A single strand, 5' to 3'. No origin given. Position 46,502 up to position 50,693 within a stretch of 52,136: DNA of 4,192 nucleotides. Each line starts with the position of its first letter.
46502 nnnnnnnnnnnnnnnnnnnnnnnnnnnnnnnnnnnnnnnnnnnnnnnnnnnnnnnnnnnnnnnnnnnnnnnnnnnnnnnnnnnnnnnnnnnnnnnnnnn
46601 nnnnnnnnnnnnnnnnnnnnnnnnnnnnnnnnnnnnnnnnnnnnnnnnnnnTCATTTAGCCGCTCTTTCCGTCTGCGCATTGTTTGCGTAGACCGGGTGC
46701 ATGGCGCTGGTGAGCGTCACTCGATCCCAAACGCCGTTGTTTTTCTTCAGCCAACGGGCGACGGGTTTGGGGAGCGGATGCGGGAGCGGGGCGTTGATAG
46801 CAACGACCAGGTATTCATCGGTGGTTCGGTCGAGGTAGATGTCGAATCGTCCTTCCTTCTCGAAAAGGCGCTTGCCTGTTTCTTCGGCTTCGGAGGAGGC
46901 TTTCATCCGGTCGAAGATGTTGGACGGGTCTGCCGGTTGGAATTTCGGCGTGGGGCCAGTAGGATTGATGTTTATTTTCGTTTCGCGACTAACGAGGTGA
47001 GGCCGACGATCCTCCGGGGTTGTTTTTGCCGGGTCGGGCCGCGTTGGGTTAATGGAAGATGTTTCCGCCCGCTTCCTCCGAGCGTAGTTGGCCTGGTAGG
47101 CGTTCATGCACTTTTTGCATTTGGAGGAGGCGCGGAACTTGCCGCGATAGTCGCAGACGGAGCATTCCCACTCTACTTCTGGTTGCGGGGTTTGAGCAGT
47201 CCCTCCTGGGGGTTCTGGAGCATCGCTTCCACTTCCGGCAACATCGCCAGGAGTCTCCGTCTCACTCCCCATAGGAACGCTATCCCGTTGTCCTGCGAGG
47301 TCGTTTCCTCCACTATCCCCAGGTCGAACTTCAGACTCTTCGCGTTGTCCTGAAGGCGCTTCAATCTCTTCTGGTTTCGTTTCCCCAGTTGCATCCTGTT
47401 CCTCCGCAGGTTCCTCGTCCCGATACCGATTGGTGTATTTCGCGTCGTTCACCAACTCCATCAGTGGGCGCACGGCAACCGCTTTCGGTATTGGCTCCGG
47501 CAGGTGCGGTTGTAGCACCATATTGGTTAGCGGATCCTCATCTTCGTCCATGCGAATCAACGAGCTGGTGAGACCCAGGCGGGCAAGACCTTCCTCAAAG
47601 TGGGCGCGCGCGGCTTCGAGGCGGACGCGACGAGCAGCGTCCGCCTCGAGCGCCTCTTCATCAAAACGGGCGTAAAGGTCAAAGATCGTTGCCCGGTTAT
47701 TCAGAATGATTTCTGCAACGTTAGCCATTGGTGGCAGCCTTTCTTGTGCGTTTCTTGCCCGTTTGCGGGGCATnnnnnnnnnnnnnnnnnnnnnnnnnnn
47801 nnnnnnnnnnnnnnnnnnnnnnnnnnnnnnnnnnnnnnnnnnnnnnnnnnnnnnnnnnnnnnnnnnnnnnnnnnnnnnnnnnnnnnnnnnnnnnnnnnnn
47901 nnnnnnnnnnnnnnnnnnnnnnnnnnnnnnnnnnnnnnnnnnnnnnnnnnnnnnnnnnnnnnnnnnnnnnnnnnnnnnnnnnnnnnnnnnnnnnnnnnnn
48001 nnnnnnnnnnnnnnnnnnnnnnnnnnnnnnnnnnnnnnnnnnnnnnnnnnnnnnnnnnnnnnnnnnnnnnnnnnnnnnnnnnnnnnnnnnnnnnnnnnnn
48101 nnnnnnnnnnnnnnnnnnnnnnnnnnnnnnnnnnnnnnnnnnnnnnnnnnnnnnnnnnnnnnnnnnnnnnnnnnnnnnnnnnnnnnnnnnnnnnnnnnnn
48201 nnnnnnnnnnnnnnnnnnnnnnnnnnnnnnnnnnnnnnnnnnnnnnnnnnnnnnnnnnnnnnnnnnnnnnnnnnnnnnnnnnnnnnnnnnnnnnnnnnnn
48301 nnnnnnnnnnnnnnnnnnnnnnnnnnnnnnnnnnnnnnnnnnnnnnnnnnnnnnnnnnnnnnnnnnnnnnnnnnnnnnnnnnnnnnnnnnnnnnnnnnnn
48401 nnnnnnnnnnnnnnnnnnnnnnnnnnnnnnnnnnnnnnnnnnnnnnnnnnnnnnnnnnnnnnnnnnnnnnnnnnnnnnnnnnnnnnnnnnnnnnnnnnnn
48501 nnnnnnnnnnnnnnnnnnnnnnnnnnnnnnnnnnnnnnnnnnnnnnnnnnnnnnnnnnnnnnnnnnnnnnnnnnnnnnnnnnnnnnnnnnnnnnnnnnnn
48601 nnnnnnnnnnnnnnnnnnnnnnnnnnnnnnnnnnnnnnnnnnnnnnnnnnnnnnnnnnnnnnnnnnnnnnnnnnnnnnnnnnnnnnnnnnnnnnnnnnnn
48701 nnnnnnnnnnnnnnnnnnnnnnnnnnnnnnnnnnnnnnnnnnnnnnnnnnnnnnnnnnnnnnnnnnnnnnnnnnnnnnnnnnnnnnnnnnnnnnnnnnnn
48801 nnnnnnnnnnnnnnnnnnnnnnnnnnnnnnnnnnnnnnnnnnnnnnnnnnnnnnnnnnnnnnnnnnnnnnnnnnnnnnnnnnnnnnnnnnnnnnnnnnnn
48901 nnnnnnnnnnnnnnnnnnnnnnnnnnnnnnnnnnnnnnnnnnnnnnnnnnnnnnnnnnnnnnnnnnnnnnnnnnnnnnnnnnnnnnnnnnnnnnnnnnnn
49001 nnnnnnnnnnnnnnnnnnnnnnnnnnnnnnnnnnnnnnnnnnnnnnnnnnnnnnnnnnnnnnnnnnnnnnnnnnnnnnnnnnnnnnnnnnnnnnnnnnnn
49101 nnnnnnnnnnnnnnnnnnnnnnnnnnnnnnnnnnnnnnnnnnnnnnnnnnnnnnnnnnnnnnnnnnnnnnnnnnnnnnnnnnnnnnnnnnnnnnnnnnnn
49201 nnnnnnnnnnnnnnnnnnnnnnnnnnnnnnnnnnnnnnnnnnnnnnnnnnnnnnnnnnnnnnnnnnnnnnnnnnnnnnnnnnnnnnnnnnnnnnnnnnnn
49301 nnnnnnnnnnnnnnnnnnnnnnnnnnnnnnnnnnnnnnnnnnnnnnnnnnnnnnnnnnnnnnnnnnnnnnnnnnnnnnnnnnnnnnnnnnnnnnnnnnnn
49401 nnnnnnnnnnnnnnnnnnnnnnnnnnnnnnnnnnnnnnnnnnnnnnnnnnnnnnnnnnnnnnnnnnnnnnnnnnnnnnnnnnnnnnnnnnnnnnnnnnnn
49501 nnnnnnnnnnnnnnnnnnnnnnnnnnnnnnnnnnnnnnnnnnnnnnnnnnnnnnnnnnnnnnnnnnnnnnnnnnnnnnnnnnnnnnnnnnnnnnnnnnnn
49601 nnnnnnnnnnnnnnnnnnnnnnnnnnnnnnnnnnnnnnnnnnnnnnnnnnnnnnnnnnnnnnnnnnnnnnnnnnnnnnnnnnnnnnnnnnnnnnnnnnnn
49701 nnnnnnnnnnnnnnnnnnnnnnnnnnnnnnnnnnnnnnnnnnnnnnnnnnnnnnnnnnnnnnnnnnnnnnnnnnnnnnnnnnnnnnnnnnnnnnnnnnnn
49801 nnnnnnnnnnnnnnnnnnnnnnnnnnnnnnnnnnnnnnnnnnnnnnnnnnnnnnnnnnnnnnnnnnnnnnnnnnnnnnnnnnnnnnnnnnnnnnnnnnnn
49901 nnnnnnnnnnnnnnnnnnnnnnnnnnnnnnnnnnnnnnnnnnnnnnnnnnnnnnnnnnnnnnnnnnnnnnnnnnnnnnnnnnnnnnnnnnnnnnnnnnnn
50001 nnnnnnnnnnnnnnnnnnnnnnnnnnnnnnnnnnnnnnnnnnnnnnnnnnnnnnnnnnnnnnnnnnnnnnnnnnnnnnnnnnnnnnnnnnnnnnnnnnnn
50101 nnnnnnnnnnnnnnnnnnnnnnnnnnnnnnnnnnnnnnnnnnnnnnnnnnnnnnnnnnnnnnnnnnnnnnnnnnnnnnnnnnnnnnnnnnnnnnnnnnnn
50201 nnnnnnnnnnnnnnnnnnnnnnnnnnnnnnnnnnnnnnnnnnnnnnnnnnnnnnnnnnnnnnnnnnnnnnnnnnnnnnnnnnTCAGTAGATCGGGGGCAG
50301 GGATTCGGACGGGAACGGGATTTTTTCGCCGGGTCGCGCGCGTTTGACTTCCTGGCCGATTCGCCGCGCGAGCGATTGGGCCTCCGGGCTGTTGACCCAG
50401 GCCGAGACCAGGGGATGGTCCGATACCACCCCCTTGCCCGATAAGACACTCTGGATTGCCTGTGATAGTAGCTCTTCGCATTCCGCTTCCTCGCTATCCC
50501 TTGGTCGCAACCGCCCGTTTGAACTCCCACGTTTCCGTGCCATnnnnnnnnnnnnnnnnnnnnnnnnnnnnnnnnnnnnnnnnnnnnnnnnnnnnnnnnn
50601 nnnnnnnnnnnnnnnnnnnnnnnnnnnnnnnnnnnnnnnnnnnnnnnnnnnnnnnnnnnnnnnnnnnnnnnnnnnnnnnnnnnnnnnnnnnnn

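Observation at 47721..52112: Tailed-phage-encoded PRTRC-like cassette: ParB (GERR patch) + ubiquitin-like protein + 423-aa protein + E2-like + ThiF/E1-like, with no recognisable JAB peptidase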

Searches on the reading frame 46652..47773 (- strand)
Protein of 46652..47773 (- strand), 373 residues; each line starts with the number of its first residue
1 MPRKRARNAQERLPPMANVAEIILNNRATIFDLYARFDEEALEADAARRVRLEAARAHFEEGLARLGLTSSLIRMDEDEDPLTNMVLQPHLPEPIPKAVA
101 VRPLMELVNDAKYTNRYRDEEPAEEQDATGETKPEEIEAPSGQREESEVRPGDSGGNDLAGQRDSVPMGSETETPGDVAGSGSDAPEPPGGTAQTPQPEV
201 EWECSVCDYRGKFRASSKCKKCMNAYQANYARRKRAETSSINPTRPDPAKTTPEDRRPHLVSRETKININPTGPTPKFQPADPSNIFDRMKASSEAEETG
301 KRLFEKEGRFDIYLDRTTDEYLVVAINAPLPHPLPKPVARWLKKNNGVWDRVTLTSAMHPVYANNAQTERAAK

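Call 3: search_protein_families(library=ncbifam, proteins=[window:46652-47773:-], max_evalue=0.01)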
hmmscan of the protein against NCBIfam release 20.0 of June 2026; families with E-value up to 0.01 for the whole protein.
window:46652-47773:- (373 aa): 0 families

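Call 4: search_protein_families(library=pfam, proteins=[window:46652-47773:-], max_evalue=0.01)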
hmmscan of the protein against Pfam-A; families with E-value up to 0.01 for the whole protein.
window:46652-47773:- (373 aa): 0 families

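Call 74: search_protein_families(library=padloc, proteins=[window:46652-47728:-], max_evalue=0.01)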
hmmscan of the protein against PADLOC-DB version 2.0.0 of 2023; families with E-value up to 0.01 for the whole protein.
window:46652-47728:- (358 aa): 0 families

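Call 75: search_protein_families(library=phrogs, proteins=[window:46652-47728:-], max_evalue=0.001)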
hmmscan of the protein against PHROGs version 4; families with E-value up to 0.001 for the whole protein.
window:46652-47728:- (358 aa): 0 families

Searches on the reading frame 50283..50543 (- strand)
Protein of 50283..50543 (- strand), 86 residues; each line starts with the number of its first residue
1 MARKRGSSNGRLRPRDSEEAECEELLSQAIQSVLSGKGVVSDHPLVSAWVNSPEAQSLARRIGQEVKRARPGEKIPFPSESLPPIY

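Call 74: search_protein_families(library=padloc, proteins=[window:50283-50543:-], max_evalue=0.01)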
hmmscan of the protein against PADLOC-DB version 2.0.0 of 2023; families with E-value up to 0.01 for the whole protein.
window:50283-50543:- (86 aa): 1 family
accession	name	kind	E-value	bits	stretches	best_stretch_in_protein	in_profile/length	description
PDLC00557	JetD2|JetD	-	0.0049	14.3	1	10-70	95-157/423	DUF2220; DUF3322; DUF2399 domain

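Call 75: search_protein_families(library=phrogs, proteins=[window:50283-50543:-], max_evalue=0.001)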
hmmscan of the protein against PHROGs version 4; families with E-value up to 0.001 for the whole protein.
window:50283-50543:- (86 aa): 0 families

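Call 93: search_protein_families(library=ncbifam, proteins=[window:50283-50543:-], max_evalue=0.01)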
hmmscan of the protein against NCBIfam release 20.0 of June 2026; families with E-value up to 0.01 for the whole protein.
window:50283-50543:- (86 aa): 0 families
